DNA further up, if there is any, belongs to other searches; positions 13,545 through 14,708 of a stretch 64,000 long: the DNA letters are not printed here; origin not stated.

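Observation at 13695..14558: MazG-like NTP pyrophosphohydrolase domain fused to NadD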

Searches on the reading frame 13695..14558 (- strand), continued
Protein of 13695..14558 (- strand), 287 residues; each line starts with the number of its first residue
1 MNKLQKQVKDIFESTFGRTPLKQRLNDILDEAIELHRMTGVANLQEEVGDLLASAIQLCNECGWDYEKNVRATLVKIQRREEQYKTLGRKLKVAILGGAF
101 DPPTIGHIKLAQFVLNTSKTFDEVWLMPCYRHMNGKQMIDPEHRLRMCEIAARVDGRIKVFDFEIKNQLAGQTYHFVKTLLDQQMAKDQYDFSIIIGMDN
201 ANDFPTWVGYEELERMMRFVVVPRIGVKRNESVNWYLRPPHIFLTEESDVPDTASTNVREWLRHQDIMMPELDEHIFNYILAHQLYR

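Call 49: predict_structure(alignment_id=A3)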
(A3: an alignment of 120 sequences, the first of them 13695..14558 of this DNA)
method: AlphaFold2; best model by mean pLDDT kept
length: 287 residues; sequences in the alignment: 120
mean_pLDDT: 93.4   pTM: 0.79
mean pLDDT of the five models: 93.4, 93.1, 92.8, 91.5, 91.3
residues with pLDDT >= 90: 230; 70-90: 55; 50-70: 2; < 50: 0
segments of 3 or more residues with pLDDT < 50: none
pLDDT, mean of each block of 10 residues (from residue 1): 94 95 96 94 93 98 96 87 79 97 97 95 98 92 98 98 95 92 93 97 95 96 93 96 87 89 79 95 94
secondary structure, 60 per line:
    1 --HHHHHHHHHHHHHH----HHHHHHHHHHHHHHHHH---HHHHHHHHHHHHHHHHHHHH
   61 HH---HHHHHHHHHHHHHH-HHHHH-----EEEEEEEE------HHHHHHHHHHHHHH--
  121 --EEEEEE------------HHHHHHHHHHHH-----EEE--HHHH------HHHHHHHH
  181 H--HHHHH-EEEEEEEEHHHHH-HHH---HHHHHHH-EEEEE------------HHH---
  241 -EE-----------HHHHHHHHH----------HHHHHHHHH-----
elements in order: H3-16 H21-37 H41-62 H66-79 H81-85 E91-98 H105-118 E123-128 H141-152 E158-160 H163-166 H173-181 H184-188 E190-197 H198-202 H210-216 E218-222 H255-263 H274-282

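Call 58: fold_search(model_id=the predicted structure, library=pdb)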
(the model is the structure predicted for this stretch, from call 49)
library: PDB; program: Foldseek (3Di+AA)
matches with E <= 10: 1260; with E <= 0.001: 114
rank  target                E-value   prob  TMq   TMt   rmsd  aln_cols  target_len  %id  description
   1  3e27_D                1.7e-15  1.00  0.56  0.83   3.3       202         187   28  Nicotinic acid mononucleotide (NaMN) adenylyltransferase from Bacillus anthracis: product complex (released 2008-09-09)
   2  3e27_B                4.8e-15  1.00  0.56  0.83   3.3       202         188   28  Nicotinic acid mononucleotide (NaMN) adenylyltransferase from Bacillus anthracis: product complex (released 2008-09-09)
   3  2qtm_A                4.8e-15  1.00  0.57  0.83   3.4       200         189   28  Crystal Structure of Nicotinate Mononucleotide Adenylyltransferase (released 2008-07-15)
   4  3dv2_B                5.1e-15  1.00  0.58  0.86   2.6       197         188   27  Crystal Structure of nicotinic acid mononucleotide adenylyltransferase from Bacillus anthracis (released 2008-11-04)
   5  9fyb_B                5.4e-15  1.00  0.57  0.87   2.6       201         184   28  Structural Insights into the NMN Complex of Nicotinate Nucleotide Adenylyltransferase from Enterococcus faecium via Co (released 2024-07-17)
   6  3mla_A                5.7e-15  1.00  0.56  0.84   3.4       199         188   28  BaNadD in complex with inhibitor 1_02 (released 2010-07-28)
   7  3dv2_A                6.1e-15  1.00  0.58  0.86   2.8       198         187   26  Crystal Structure of nicotinic acid mononucleotide adenylyltransferase from Bacillus anthracis (released 2008-11-04)
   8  8aih                  6.9e-15  1.00  0.57  0.87   2.7       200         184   29  Crystal Structure of Enterococcus faecium Nicotinate Nucleotide Adenylyltransferase at 1.9 Angstroms Resolution (released 2023-08-16)
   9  3mmx_F                6.9e-15  1.00  0.54  0.85   3.5       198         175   26  Bacillus anthracis NadD (baNadD) in complex with compound 1_02_3 (released 2010-07-28)
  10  3e27_A                1.2e-14  1.00  0.55  0.82   3.3       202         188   28  Nicotinic acid mononucleotide (NaMN) adenylyltransferase from Bacillus anthracis: product complex (released 2008-09-09)
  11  3mmx_E                1.4e-14  1.00  0.55  0.84   3.2       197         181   26  Bacillus anthracis NadD (baNadD) in complex with compound 1_02_3 (released 2010-07-28)
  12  1kaq_A                1.9e-14  1.00  0.57  0.86   2.6       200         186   27  Structure of Bacillus subtilis Nicotinic Acid Mononucleotide Adenylyl Transferase (released 2002-07-12)
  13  3mmx_A                2.2e-14  1.00  0.56  0.86   2.8       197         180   26  Bacillus anthracis NadD (baNadD) in complex with compound 1_02_3 (released 2010-07-28)
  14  9fyb_A                2.6e-14  1.00  0.55  0.85   3.3       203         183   28  Structural Insights into the NMN Complex of Nicotinate Nucleotide Adenylyltransferase from Enterococcus faecium via Co (released 2024-07-17)
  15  2qtr_A                2.9e-14  1.00  0.56  0.82   3.4       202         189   27  Crystal Structure of Nicotinate Mononucleotide Adenylyltransferase (released 2008-07-15)
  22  1kaq_E                1.0e-13  1.00  0.54  0.85   3.0       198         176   26  Structure of Bacillus subtilis Nicotinic Acid Mononucleotide Adenylyl Transferase (released 2002-07-12)
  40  1kaq_F                2.7e-11  1.00  0.51  0.84   3.5       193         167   25  Structure of Bacillus subtilis Nicotinic Acid Mononucleotide Adenylyl Transferase (released 2002-07-12)
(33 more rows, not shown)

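Call 65: search_protein_families(library=pfam, proteins=[L011:9833-11035:+, L004:2775-4835:+, L032:141-1259:-, L032:3769-4659:+, L013:469-1104:+, L019:1167-1856:+, L020:1718-2932:+, L038:11719-12048:+, L035:2724-3065:+, L037:7940-8470:+], max_evalue=0.001)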
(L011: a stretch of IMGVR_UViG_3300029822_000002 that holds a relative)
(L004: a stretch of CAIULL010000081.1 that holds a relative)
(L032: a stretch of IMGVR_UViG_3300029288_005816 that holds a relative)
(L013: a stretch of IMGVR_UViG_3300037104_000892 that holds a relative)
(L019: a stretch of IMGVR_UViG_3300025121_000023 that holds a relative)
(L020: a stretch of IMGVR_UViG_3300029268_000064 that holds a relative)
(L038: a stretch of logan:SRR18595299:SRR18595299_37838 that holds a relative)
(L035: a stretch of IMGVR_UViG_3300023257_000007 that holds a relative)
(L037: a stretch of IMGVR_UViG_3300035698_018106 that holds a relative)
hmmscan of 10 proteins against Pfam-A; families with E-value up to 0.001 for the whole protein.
L011:9833-11035:+ (400 aa): 2 families
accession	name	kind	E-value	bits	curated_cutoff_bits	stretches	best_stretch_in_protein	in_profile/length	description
PF04095.22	NAPRTase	-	2.6e-63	214.4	20.8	1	176-398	3-236/239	Nicotinate phosphoribosyltransferase (NAPRTase) family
PF17767.7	NAPRTase_N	-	1e-29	103.8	32.6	1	19-140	1-125/125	Nicotinate phosphoribosyltransferase (NAPRTase) N-terminal domain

L004:2775-4835:+ (686 aa): 2 families
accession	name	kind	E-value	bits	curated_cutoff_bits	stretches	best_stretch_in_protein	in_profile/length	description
PF02540.23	NAD_synthase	-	1.7e-19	70.3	21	1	344-524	7-160/242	NAD synthase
PF00795.27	CN_hydrolase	-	1e-12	48.4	23.2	1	23-251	15-233/256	Carbon-nitrogen hydrolase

L032:141-1259:- (372 aa): 3 families
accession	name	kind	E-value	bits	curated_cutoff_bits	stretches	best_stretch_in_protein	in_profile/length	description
PF05265.19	DUF723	-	7.5e-07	29.4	20.9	0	75-108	8-41/60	Protein of unknown function (DUF723)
PF14311.12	DUF4379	-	0.00015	22.3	24.5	0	225-264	17-56/56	Probable Treble clef zinc finger domain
PF10881.14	DUF2726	-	0.00024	21.3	24.7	1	299-362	56-113/126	Protein of unknown function (DUF2726)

L032:3769-4659:+ (296 aa): 4 families
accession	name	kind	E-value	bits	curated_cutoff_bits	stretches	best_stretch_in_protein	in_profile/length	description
PF04542.20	Sigma70_r2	-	4.4e-19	68.5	24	1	57-120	1-64/71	Sigma-70 region 2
PF04545.22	Sigma70_r4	-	4e-12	45.9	24.1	1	232-282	2-48/50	Sigma-70, region 4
PF04539.22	Sigma70_r3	-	6.6e-10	39.4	25.3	1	137-202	2-66/78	Sigma-70 region 3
PF00140.25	Sigma70_r1_2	-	1.6e-05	25.2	22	1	29-52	11-34/34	Sigma-70 factor, region 1.2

L013:469-1104:+ (211 aa): 1 family
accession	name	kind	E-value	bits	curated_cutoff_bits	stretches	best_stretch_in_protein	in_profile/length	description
PF00857.26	Isochorismatase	-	4.3e-25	89.2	27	1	6-192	2-158/175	Isochorismatase domain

L019:1167-1856:+ (229 aa): 0 families

L020:1718-2932:+ (404 aa): 0 families

L038:11719-12048:+ (109 aa): 0 families

L035:2724-3065:+ (113 aa): 1 family
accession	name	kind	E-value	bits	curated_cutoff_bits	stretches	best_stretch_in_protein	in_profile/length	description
PF14216.11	DUF4326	-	7.1e-13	49.5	25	1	3-92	2-82/82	Domain of unknown function (DUF4326)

L037:7940-8470:+ (176 aa): 0 families

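Call 68: list_cluster_members(proteins=[P0001, P0019, P0043, P0072, P0074, P0098, P0102, P0104, P0029, P0188])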
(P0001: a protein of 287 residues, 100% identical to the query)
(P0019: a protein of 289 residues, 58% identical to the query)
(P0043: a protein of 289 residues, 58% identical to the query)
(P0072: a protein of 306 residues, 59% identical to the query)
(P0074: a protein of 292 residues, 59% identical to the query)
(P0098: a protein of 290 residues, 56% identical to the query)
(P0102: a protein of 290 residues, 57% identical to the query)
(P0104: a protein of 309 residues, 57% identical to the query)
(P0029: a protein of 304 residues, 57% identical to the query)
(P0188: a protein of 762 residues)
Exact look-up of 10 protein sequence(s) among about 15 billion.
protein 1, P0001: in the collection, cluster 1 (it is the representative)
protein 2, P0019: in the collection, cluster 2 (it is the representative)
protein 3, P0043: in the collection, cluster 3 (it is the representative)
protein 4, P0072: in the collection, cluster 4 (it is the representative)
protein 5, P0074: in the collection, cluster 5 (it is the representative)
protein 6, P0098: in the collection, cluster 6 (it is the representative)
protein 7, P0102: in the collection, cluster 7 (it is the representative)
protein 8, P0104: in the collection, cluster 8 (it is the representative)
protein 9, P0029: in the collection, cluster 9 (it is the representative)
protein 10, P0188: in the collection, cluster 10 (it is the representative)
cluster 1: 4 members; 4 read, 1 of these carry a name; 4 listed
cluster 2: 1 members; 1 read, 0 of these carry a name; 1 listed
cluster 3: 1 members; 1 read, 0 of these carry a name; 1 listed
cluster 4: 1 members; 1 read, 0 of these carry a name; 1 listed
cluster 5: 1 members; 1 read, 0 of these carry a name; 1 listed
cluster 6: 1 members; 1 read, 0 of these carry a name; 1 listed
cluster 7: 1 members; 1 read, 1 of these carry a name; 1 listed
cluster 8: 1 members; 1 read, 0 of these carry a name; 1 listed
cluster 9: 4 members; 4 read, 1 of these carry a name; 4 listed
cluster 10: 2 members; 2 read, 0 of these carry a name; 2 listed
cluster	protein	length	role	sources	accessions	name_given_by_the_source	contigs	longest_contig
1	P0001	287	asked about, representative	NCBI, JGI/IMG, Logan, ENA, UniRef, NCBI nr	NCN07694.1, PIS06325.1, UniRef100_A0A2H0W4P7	hypothetical protein GW933_03290 [Candidatus Falkowbacteria bacterium] | Probable nicotinate-nucleotide adenylyltransferase n=1 Tax=Candidatus Buchananbacteria ... | hypothetical protein [Candidatus Falkowbacteria bacterium]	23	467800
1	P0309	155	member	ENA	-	-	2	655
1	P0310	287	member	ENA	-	-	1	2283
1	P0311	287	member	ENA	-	-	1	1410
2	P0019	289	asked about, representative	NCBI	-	-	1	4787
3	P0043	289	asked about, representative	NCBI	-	-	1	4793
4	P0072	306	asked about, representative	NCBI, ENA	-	-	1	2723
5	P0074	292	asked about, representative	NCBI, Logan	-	-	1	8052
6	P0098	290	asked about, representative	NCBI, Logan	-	-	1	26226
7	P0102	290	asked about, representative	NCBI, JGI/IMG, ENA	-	nicotinate-nucleotide adenylyltransferase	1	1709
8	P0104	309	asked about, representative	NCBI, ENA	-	-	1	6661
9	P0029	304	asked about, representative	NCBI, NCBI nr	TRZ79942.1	hypothetical protein D4R86_05145 [bacterium] | MAG: hypothetical protein D4R86_05145 [bacterium]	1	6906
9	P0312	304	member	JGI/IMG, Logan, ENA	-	-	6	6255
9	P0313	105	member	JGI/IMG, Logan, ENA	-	-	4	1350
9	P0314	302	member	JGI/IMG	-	-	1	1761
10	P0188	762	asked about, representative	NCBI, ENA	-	-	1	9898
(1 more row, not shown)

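Call 70: search_protein_families(library=phrogs, proteins=[window:13695-14558:-], max_evalue=0.001)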
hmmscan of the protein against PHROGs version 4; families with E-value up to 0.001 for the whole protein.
window:13695-14558:- (287 aa): 0 families

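Call 74: find_encoding_contigs(protein=P0063, flank=5000, max_places=1)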
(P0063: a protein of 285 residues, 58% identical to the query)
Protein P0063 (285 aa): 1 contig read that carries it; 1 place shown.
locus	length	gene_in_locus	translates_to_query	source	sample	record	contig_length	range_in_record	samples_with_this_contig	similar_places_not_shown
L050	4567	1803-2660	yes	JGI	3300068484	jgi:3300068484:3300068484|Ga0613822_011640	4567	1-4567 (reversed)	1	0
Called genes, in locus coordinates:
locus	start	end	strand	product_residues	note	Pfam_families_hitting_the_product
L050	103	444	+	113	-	-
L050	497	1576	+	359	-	PF21189:PHA02142 (faint), PF09414:RNA_ligase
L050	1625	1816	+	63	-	-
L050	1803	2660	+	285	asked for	PF03819:MazG (weak), PF01467:CTP_transf_like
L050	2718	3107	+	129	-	-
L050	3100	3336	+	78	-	-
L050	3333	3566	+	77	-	-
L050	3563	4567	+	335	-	?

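Call 75: find_encoding_contigs(protein=P0048, flank=6000, max_places=1)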
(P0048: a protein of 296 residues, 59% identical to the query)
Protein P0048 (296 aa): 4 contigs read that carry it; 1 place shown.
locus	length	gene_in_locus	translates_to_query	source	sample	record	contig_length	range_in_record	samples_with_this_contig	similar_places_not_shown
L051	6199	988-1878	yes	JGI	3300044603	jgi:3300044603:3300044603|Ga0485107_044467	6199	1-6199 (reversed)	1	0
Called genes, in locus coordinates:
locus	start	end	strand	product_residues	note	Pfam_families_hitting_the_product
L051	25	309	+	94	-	PF05050:Methyltransf_21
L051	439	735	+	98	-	-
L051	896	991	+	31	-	-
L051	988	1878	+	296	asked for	PF03819:MazG (weak), PF01467:CTP_transf_like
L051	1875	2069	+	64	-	-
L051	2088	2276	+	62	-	-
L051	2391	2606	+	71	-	-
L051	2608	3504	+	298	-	-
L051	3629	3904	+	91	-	-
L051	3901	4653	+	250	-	PF09414:RNA_ligase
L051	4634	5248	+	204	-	-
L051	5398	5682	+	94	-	-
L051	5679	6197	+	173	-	?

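Call 77: search_protein_families(library=padloc, proteins=[window:13695-14558:-], max_evalue=0.01)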
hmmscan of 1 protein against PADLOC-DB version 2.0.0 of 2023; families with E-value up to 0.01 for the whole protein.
window:13695-14558:- (287 aa): 0 families

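Call 81: search_protein_families(library=pfam, proteins=[L003:305-1405:+, L003:4031-5692:-, L003:8635-10566:-, L003:10738-11799:-, L004:1290-2636:+, L004:8528-9772:-, L005:79-1479:+, L005:3046-5127:-, L005:8593-11487:-, L005:6904-7566:+], max_evalue=0.0001)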
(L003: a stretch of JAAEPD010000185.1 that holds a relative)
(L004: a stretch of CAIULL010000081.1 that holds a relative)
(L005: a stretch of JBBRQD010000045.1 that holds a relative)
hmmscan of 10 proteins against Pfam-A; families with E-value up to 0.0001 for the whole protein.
L003:305-1405:+ (366 aa): 1 family
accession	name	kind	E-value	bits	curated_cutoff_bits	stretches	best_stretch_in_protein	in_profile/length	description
PF02618.21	YceG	-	5.8e-73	246.2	32.4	1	66-355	1-274/275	YceG-like family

L003:4031-5692:- (553 aa): 1 family
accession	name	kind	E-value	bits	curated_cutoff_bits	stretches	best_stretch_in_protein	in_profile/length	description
PF18962.6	Por_Secre_tail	-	3e-12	47.1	27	1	475-550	1-74/75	Secretion system C-terminal sorting domain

L003:8635-10566:- (643 aa): 3 families
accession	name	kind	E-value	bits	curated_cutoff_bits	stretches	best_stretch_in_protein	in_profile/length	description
PF13100.11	OstA_2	-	6.4e-48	162.8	21.2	2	49-195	11-158/158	OstA-like protein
PF03968.19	LptD_N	-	1e-21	77.7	20.4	1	165-293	4-110/113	LptA/(LptD N-terminal domain) LPS transport protein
PF06835.18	LptC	-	1.7e-05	25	21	0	281-389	52-165/175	Lipopolysaccharide-assembly, LptC-related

L003:10738-11799:- (353 aa): 3 families
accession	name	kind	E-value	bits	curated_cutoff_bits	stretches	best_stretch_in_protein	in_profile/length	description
PF02470.25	MlaD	-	5.1e-16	59.1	25.1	1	36-110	4-79/81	MlaD protein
PF06103.16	DUF948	-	3.9e-06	27.4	37.2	0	143-190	18-65/89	Bacterial protein of unknown function (DUF948)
PF07464.16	ApoLp-III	-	7.4e-05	23.4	36.3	0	194-271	8-81/146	Apolipophorin-III precursor (apoLp-III)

L004:1290-2636:+ (448 aa): 2 families
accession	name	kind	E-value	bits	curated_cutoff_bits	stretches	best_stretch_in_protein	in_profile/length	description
PF13360.13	PQQ_2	-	3.8e-24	86.1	27.6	1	110-367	4-227/233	Outer membrane protein assembly factor BamB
PF13570.13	Beta-prop_ACSF4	-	8.7e-11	42.2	133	0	110-180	72-133/329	Beta-alanine-activating enzyme, beta-propeller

L004:8528-9772:- (414 aa): 1 family
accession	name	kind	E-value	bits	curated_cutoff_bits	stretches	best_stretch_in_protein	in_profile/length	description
PF07285.16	DUF1444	-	4.6e-05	23.5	23.8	1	142-256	107-229/264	Protein of unknown function (DUF1444)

L005:79-1479:+ (466 aa): 0 families

L005:3046-5127:- (693 aa): 2 families
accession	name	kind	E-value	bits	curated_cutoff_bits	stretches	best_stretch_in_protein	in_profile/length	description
PF10459.15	Peptidase_S46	-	4.6e-143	478.9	22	1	35-691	2-696/698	Peptidase S46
PF13365.12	Trypsin_2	-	8.7e-10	39.9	27.6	0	619-644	119-144/144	Trypsin-like peptidase domain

L005:8593-11487:- (964 aa): 5 families
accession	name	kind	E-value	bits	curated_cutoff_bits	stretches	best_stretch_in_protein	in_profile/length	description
PF00488.27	MutS_V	-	6.6e-79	264.7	30.2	1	686-873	1-187/188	MutS domain V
PF05192.23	MutS_III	-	3.5e-48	164.9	34.1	1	309-621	1-194/194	MutS domain III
PF01624.25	MutS_I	-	8.8e-41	139.1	20.6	1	21-131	1-112/113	MutS domain I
PF05190.23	MutS_IV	-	7.4e-26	90.7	22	1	490-581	1-92/92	MutS family domain IV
PF05188.22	MutS_II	-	1.9e-14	54.6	25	1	150-284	3-124/133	MutS domain II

L005:6904-7566:+ (220 aa): 1 family
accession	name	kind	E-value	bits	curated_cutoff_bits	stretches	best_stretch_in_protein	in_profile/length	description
PF04299.18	FMN_bind_2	-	1e-57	194.9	22.4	1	1-161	1-167/168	Putative FMN-binding domain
